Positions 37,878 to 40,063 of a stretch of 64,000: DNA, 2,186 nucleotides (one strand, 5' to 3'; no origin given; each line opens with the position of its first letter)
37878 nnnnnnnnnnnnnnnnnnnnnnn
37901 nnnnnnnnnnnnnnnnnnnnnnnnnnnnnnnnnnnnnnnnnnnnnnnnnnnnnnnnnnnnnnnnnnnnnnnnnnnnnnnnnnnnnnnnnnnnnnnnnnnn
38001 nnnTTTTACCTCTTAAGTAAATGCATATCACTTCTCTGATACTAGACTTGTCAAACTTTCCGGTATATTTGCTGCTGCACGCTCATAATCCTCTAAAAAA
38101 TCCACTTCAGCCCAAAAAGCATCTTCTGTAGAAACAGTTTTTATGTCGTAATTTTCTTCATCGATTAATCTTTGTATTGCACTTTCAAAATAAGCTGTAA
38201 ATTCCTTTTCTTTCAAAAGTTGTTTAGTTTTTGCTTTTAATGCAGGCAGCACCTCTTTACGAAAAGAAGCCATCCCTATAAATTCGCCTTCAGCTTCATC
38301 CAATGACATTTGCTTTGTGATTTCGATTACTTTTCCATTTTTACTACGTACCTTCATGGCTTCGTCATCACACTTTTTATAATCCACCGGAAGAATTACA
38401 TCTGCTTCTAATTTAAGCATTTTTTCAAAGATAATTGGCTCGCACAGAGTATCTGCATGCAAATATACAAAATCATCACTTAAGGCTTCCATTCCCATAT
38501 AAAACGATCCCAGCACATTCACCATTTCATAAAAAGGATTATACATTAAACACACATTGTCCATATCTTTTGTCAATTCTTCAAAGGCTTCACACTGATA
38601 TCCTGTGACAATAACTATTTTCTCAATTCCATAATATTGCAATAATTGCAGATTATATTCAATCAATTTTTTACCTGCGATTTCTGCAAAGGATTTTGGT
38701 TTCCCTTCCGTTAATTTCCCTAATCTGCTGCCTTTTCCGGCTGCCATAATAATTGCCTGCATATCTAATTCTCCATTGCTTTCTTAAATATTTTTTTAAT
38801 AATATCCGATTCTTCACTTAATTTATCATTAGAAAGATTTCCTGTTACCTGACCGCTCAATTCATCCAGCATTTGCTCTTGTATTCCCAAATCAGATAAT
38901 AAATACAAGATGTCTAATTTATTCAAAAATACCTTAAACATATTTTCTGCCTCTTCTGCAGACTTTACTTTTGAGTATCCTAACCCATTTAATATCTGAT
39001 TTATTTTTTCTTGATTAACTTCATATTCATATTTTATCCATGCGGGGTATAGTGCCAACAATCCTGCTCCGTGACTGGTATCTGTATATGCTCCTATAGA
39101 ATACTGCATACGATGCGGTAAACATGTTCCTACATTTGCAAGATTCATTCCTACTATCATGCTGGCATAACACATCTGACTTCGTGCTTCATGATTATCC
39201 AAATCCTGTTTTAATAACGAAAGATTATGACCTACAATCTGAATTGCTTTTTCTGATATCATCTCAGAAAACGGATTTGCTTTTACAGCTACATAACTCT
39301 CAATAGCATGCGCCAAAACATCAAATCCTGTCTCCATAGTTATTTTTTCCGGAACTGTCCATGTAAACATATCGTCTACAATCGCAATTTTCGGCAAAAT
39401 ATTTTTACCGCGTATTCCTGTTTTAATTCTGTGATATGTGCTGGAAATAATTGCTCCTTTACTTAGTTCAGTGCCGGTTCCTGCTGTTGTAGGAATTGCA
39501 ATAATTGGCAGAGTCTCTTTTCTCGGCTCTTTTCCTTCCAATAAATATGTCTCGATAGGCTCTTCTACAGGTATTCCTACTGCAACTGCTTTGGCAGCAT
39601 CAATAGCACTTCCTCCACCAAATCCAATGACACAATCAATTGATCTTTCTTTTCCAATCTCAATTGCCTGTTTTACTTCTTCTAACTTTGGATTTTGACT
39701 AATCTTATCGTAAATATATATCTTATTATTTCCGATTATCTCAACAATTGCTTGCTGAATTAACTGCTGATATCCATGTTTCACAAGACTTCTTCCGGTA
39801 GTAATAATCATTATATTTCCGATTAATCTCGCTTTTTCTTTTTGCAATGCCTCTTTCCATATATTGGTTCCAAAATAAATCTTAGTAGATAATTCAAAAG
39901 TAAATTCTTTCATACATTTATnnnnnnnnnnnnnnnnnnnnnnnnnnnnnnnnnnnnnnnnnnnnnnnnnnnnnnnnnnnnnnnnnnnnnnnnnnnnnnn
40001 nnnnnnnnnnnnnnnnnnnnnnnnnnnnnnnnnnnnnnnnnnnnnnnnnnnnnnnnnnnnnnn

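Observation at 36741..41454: Self-contained kinase - Fe-ADH - cytidylyltransferase - TagF-like operon: a CDP-polyol synthesis and transfer module under leader L2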

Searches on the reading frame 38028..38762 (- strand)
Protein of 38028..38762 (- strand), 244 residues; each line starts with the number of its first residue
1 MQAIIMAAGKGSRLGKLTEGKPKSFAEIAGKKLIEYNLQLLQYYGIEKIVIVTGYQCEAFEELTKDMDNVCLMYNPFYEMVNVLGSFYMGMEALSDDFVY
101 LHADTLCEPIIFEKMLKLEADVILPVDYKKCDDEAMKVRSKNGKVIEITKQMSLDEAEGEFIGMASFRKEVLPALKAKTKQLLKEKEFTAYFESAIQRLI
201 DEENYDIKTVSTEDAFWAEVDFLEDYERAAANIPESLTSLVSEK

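Call 4: search_protein_families(library=pfam, proteins=[window:38028-38762:-])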
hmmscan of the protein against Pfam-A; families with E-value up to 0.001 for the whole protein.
window:38028-38762:- (244 aa): 3 families
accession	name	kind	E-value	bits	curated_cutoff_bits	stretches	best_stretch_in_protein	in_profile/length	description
PF12804.13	NTP_transf_3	-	1.5e-13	51.7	27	1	3-129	1-125/160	MobA-like NTP transferase domain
PF00483.29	NTP_transferase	-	2.4e-12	47.4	21.2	1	3-118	2-123/245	Nucleotidyl transferase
PF01128.25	IspD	-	1e-07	32.4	27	1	1-72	1-70/221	2-C-methyl-D-erythritol 4-phosphate cytidylyltransferase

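Call 20: search_protein_families(library=ncbifam, proteins=[window:38028-38762:-], max_evalue=0.00001)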
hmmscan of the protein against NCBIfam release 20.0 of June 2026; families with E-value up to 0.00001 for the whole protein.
window:38028-38762:- (244 aa): 26 families (the best 25 are shown)
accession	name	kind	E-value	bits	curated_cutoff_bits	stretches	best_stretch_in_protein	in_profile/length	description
TIGR03992.1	Arch_glmU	subfamily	2.7e-22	79.2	292.1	1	1-220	1-214/393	bifunctional sugar-1-phosphate nucleotidylyltransferase/acetyltransferase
NF041135.1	IPPtranDIPPsyn_Thcocales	equivalog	5.3e-21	75.1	580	1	1-232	1-216/419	bifunctional L-myo-inositol-1-phosphate cytidylyltransferase/CDP-L-myo-inositol myo-inositolphosphotransferase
NF041313.1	UDPGP_AglF_Halo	equivalog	4.8e-18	65.4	400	1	1-229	1-230/234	UTP--glucose-1-phosphate uridylyltransferase AglF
NF045761.1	NAMPUrTaseMurU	equivalog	8.7e-14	51.9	250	1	1-110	1-113/226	N-acetylmuramate alpha-1-phosphate uridylyltransferase MurU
NF041173.1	Sug_nt_acttase_Thmprot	equivalog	5.4e-13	48.7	600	1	1-189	1-190/405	bifunctional sugar-1-phosphate nucleotidylyltransferase/acetyltransferase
NF045665.1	NTPtran_DVU1551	equivalog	4.3e-11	42.5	315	1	1-97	1-90/359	DVU_1551 family NTP transferase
TIGR01208.1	rmlA_long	equivalog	3e-10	39.5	320.25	1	3-230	2-231/353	glucose-1-phosphate thymidylyltransferase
NF052502.1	man1P_GTase_Rv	exception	9.6e-10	37.8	440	1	1-73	1-73/352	mannose-1-phosphate guanylyltransferase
NF049965.1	GlMnHpPGnyltfHddC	equivalog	3.9e-09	36.5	300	1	1-125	1-125/221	D-glycero-D-manno-heptose 1-phosphate guanosyltransferase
TIGR02623.1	G1P_cyt_trans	equivalog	4.6e-09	36.1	300.25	1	1-63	1-63/255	glucose-1-phosphate cytidylyltransferase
TIGR00453.1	ispD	equivalog_domain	2.5e-08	33.7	181.3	1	3-68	2-66/219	2-C-methyl-D-erythritol 4-phosphate cytidylyltransferase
TIGR00454.1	TIGR00454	hypoth_equivalog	5.9e-08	32.8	174.7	1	1-62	1-58/183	TIGR00454 family protein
NF010939.0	PRK14359.1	equivalog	7.2e-08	31.4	592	1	3-221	5-221/430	bifunctional UDP-N-acetylglucosamine diphosphorylase/glucosamine-1-phosphate N-acetyltransferase GlmU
NF010934.1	PRK14354.1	equivalog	8.5e-08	31.1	450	1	3-70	2-66/447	bifunctional UDP-N-acetylglucosamine diphosphorylase/glucosamine-1-phosphate N-acetyltransferase GlmU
NF001947.0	PRK00725.1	subfamily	1.1e-07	31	470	1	3-60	19-77/426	glucose-1-phosphate adenylyltransferase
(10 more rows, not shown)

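Call 23: search_solved_structures(query=window:38028-38762:-, max_evalue=0.001)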
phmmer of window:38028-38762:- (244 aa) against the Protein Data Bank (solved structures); distinct sequences matched with E-value up to 0.001: 23.
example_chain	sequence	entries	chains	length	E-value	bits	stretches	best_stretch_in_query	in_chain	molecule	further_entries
6pd1_A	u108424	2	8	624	6.9e-16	61.9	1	2-233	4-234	Nucleotidyl transferase/aminotransferase, class V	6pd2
1jyk_A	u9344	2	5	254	5.3e-15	59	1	2-227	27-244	CTP:phosphocholine Cytidylyltransferase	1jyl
4y7t_A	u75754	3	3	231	1.7e-08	37.7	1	1-104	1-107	Nucleotidyl transferase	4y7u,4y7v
5z09_A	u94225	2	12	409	2.8e-08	37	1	1-72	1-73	Dual sugar-1-phosphate nucleotidylyltransferase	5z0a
2ggo_A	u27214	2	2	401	3.8e-08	36.6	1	1-70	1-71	401aa long hypothetical glucose-1-phosphate thymidylyltransferase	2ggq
9y3p_I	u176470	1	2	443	3.4e-07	33.5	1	2-145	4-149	Translation initiation factor eIF2B subunit gamma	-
6caj_J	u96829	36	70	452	3.5e-07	33.4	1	2-145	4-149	Translation initiation factor eIF-2B subunit gamma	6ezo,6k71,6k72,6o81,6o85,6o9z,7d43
4jd0_A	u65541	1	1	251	2.5e-06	30.7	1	2-225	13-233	Nucleotidyl transferase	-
8yre_D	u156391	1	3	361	1.4e-05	28.2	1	1-70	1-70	Mannose-1-phosphate guanylyltransferase 1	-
7x8j_A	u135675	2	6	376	1.5e-05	28.1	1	1-70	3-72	Mannose-1-phosphate guanylyltransferase 1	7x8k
1tzf_A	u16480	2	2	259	4e-05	26.7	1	2-62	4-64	Glucose-1-phosphate cytidylyltransferase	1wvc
5xhw_A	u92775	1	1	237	5.1e-05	26.4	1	3-133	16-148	Putative 6-deoxy-D-mannoheptose pathway protein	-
7d72_K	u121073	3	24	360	7.1e-05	25.9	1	1-115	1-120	Mannose-1-phosphate guanyltransferase beta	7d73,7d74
8hhd_A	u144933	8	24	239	8.3e-05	25.7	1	1-105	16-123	Nucleotidyl transferase | N-acetylmuramate alpha-1-phosphate uridylyltransferase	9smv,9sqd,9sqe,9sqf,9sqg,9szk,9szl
6jq8_A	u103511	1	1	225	9.1e-05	25.5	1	3-133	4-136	Putative 6-deoxy-D-mannoheptose pathway protein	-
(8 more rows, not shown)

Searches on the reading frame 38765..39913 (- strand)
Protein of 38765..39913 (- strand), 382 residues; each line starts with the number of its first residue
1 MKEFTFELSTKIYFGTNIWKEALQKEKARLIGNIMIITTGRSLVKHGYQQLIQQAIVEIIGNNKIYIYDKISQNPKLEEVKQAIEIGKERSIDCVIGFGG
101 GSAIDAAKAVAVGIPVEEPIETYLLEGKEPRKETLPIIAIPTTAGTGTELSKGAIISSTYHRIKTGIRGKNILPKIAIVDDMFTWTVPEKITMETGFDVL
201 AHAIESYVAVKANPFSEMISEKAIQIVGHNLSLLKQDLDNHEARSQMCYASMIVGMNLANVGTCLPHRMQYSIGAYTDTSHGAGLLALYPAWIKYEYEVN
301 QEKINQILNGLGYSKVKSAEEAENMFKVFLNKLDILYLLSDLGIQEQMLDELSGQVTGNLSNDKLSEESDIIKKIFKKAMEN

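Call 4: search_protein_families(library=pfam, proteins=[window:38765-39913:-])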
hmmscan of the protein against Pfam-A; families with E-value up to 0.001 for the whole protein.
window:38765-39913:- (382 aa): 3 families
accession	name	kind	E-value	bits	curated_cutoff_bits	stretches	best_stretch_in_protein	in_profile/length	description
PF25137.1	ADH_Fe_C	-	1e-40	140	27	1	192-379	1-193/194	Fe-containing alcohol dehydrogenase family, C-terminal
PF00465.25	Fe-ADH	-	4.8e-39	134.1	31.3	1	10-180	2-167/168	Iron-containing alcohol dehydrogenase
PF13685.12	Fe-ADH_2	-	3.8e-06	27.4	28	1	45-112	27-95/149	Iron-containing alcohol dehydrogenase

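Call 20: search_protein_families(library=ncbifam, proteins=[window:38765-39913:-], max_evalue=0.00001)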
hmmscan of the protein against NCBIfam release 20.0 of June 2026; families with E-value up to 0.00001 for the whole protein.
window:38765-39913:- (382 aa): 15 families
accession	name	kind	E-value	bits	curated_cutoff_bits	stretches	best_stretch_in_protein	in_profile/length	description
TIGR02638.1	lactal_redase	equivalog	8.6e-60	202.5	523.15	1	5-353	3-354/379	lactaldehyde reductase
NF041833.1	Fe_ADH_ErcA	equivalog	1.2e-59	202.3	550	1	30-379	28-381/382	alcohol dehydrogenase-like regulatory protein ErcA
NF007911.0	PRK10624.1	equivalog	2.5e-55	188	537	1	9-359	8-359/382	lactaldehyde reductase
NF050025.1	SulfAcetaldRedSarD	equivalog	9.3e-54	182.7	700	1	4-358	3-360/385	sulfoacetaldehyde reductase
NF058672.1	4HyButDHCUPNE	equivalog_domain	1.9e-53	182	500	1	10-355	8-351/378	4-hydroxybutyrate dehydrogenase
NF053866.1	CholDhdGbsBBac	equivalog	1.2e-51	175.5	550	1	5-354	11-363/392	choline dehydrogenase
TIGR03405.1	Phn_Fe-ADH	equivalog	1.1e-50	172.4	423.7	1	36-353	27-340/355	iron-containing alcohol dehydrogenase PsrA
NF010378.0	PRK13805.1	equivalog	1.5e-50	171.9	951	1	6-305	459-765/872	bifunctional acetaldehyde-CoA/alcohol dehydrogenase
NF007363.0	PRK09860.1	equivalog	2.9e-45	155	581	1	14-353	14-354/383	L-threonine dehydrogenase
NF011998.0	PRK15454.1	equivalog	1.7e-40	139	556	1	73-344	88-357/395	ethanolamine utilization ethanol dehydrogenase EutG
TIGR04266.1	NDMA_methanol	equivalog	7.5e-28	97.5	625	1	64-313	67-320/420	NDMA-dependent methanol dehydrogenase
NF011717.0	PRK15138.1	equivalog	1.2e-25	90.4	645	1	1-378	1-381/387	alcohol dehydrogenase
NF041822.1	daptide_DH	equivalog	2.5e-14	52.9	300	1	75-213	40-181/363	daptide-type RiPP biosynthesis dehydogenase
NF006941.0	PRK09423.1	subfamily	2.9e-08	33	336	1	69-112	62-105/367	glycerol dehydrogenase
NF002022.0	PRK00843.1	equivalog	1.1e-07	31.2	413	1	5-112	7-108/350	NAD(P)-dependent glycerol-1-phosphate dehydrogenase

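Call 22: search_solved_structures(query=window:38765-39913:-, max_evalue=1e-10)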
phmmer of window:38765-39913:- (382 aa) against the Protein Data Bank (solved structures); distinct sequences matched with E-value up to 1e-10: 41.
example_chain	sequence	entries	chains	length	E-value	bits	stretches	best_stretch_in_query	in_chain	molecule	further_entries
1vlj_A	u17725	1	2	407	1.2e-43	153.1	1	1-355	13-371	NADH-dependent butanol dehydrogenase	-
9jx4_A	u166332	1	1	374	4.3e-41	144.7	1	25-316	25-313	Aldehyde-alcohol dehydrogenase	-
1vhd_A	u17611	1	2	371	4.5e-41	144.6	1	4-324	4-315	alcohol dehydrogenase, iron-containing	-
1o2d_A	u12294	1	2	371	5.7e-41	144.3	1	5-323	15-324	Alcohol dehydrogenase, iron-containing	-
3bfj_A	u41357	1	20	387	8.6e-37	130.5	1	24-378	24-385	1,3-propanediol oxidoreductase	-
7w9x_A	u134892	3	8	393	1.4e-36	129.9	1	2-359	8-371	Iron-containing alcohol dehydrogenase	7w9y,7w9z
8zrl_A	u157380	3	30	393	1.4e-36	129.9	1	55-356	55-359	NAD-dependent methanol dehydrogenase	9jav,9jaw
5yvm_A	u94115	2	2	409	4.1e-36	128.3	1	9-379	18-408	alcohol dehydrogenase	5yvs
5yvr_A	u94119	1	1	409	1.4e-35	126.5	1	9-379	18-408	alcohol dehydrogenase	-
6jko_A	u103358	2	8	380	5.8e-35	124.5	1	65-370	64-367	Methanol dehydrogenase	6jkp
7qlq_AAA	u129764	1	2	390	1.2e-34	123.5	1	35-352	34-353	Lactaldehyde reductase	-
3zdr_A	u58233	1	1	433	1.7e-34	123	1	6-296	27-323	ALCOHOL DEHYDROGENASE DOMAIN OF THE BIFUNCTIONAL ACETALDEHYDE DEHYDROGENASE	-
7qls_AAA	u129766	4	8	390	3e-34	122.1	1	35-351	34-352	Lactaldehyde reductase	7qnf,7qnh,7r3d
7qnj_AAA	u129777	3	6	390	5.8e-34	121.2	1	35-352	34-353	Lactaldehyde reductase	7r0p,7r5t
3owo_A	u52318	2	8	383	8.7e-34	120.6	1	57-323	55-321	Alcohol dehydrogenase 2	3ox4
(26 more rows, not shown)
